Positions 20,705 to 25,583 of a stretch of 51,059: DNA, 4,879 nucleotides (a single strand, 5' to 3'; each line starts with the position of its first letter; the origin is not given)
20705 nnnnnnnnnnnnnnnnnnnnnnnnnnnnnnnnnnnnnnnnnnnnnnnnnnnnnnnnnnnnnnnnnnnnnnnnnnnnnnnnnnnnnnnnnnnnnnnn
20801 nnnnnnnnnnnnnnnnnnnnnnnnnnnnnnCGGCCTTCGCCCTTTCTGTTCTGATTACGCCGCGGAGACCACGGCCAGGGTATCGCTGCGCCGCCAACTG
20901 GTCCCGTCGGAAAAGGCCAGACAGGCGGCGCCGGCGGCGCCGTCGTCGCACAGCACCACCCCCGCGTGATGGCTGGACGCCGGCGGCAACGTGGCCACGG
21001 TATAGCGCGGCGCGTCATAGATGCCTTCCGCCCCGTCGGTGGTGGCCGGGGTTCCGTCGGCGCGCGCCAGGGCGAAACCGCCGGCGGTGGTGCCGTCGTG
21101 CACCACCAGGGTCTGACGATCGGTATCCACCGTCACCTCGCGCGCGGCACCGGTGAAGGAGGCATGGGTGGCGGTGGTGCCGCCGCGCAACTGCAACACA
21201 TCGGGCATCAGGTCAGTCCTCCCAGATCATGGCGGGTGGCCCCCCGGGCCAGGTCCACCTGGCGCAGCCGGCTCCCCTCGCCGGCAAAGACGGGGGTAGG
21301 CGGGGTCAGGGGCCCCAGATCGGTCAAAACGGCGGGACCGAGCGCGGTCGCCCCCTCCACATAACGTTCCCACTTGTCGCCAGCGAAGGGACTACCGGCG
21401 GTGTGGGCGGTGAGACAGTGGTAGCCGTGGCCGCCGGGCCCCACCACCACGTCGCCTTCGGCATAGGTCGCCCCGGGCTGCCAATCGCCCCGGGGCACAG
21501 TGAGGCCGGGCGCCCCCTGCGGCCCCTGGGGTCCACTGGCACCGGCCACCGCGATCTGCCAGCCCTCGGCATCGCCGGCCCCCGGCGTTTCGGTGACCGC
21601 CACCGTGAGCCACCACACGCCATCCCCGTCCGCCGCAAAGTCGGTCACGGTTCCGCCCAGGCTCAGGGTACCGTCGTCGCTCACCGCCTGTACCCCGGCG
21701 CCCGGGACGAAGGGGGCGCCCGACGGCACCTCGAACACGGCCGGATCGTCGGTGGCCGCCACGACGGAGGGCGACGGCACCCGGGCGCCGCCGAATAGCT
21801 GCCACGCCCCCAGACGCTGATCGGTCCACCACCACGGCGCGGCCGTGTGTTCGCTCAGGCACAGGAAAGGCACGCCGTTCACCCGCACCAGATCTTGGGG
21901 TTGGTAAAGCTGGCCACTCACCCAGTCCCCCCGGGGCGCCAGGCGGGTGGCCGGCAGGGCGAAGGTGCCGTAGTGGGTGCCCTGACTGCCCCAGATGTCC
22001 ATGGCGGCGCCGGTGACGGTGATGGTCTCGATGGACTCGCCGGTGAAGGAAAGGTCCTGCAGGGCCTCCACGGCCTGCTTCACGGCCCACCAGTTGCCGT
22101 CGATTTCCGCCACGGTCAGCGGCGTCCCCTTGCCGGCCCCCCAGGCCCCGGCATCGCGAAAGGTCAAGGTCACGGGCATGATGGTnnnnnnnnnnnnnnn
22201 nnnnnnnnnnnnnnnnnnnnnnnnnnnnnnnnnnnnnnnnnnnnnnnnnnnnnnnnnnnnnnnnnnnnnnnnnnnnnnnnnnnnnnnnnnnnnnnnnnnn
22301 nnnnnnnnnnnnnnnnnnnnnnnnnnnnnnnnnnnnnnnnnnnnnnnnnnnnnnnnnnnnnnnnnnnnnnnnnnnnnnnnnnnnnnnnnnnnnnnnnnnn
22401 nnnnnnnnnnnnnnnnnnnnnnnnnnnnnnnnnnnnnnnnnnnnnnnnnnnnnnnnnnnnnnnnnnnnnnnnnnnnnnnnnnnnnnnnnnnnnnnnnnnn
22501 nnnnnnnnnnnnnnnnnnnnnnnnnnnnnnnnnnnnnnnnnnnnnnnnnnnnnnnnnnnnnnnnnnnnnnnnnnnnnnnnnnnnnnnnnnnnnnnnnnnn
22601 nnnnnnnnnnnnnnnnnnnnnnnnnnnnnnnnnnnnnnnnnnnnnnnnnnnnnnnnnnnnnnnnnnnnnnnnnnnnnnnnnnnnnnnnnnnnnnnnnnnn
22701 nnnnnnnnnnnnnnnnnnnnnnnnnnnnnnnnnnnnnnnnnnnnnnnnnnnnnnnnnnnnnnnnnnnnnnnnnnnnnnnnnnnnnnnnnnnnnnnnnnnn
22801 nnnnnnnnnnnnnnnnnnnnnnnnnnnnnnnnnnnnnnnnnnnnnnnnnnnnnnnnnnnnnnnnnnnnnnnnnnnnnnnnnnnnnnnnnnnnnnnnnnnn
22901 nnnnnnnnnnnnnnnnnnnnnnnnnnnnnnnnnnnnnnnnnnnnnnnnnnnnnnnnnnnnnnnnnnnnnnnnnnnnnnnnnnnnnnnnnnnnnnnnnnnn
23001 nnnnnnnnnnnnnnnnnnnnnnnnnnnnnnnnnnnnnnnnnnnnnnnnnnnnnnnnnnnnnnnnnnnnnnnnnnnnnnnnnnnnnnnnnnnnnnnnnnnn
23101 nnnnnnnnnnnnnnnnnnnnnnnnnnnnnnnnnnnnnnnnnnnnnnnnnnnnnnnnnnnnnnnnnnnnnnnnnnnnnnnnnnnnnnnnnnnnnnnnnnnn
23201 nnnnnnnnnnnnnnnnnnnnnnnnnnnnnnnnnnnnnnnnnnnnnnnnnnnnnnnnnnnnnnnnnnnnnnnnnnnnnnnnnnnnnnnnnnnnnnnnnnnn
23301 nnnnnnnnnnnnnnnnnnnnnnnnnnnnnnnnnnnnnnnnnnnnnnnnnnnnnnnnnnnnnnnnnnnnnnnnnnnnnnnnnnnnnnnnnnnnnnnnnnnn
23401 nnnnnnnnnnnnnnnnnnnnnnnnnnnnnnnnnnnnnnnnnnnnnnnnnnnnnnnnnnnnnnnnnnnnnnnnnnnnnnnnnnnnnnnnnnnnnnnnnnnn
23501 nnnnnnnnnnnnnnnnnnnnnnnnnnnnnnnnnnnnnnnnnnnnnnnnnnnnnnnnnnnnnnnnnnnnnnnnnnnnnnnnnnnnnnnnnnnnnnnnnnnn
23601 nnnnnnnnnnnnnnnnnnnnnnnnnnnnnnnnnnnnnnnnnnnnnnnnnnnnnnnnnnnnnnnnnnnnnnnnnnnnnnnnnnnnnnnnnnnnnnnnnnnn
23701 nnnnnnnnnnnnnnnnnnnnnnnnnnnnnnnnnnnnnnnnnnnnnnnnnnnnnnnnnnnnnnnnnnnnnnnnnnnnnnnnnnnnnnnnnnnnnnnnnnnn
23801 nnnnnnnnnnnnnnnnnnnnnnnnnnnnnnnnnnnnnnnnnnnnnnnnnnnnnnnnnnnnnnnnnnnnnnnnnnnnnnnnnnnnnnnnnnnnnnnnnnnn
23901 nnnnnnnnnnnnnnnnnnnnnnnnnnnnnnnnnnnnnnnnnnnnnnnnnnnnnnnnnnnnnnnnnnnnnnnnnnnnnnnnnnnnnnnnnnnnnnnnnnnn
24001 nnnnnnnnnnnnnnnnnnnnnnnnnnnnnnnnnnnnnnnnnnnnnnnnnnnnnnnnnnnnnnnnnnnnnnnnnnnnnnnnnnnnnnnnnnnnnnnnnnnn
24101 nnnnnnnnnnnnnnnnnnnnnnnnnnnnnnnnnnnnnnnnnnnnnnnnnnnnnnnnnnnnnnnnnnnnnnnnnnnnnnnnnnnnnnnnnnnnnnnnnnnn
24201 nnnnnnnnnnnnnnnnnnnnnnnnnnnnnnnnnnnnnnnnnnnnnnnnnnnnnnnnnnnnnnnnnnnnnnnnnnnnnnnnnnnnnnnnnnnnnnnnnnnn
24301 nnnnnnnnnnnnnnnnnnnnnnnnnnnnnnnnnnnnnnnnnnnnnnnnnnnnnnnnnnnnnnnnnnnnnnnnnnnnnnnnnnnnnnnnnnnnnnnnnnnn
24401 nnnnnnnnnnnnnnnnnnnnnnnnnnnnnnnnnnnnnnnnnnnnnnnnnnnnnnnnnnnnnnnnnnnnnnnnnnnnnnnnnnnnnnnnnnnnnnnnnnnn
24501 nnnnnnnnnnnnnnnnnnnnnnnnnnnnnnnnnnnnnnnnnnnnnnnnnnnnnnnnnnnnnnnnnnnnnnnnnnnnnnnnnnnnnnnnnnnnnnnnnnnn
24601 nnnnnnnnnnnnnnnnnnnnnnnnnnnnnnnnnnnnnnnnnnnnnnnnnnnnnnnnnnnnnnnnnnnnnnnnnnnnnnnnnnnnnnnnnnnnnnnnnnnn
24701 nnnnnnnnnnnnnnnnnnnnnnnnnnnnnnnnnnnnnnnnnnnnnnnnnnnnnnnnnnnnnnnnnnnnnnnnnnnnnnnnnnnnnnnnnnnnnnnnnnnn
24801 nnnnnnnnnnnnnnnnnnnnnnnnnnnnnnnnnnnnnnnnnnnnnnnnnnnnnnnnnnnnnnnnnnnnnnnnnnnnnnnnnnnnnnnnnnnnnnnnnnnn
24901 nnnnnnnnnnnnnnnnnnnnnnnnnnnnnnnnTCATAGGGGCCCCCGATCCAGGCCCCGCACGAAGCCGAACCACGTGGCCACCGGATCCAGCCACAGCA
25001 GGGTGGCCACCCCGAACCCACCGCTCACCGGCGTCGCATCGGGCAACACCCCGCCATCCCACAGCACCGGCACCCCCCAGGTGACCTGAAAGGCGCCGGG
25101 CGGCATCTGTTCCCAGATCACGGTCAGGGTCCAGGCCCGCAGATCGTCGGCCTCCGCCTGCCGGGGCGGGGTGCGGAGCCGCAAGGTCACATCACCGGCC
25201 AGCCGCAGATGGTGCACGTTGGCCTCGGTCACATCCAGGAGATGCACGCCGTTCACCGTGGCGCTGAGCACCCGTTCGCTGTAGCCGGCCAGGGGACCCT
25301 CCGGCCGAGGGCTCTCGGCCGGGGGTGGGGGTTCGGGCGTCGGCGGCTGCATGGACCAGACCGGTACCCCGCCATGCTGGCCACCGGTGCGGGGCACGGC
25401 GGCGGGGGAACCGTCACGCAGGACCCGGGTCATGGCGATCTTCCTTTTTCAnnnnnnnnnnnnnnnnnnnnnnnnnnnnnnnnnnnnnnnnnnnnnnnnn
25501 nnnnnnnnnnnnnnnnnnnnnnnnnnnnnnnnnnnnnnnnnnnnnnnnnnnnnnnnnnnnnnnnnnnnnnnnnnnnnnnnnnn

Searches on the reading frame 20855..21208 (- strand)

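Call 35: search_protein_families(library=pfam, proteins=[window:20855-21208:-], max_evalue=0.001)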
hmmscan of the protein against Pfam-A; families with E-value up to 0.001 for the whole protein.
window:20855-21208:- (117 aa): 1 family
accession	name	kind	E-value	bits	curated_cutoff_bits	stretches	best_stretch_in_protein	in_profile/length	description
PF18454.7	Mtd_N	-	3.9e-15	55.9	26.3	1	6-41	2-37/37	Major tropism determinant N-terminal domain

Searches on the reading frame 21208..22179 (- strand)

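Call 35: search_protein_families(library=pfam, proteins=[window:21208-22179:-], max_evalue=0.001)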
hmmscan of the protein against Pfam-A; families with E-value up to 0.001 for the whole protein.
window:21208-22179:- (323 aa): 1 family
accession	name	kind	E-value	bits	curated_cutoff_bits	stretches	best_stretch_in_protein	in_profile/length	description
PF02839.19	CBM_5_12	-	1e-10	41.9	26.2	2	86-126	2-43/44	Carbohydrate-binding module family 5/12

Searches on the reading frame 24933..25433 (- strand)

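Call 63: search_protein_families(library=phrogs, proteins=[window:24933-25433:-], max_evalue=0.001)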
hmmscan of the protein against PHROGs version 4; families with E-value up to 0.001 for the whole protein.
window:24933-25433:- (166 aa): 2 families
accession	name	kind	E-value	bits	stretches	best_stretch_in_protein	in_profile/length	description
phrog_24774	-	unknown function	5.1e-06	27.5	1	60-160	157-253/258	-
phrog_7760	-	tail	0.00072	20.4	1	58-157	121-216/223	tail fiber protein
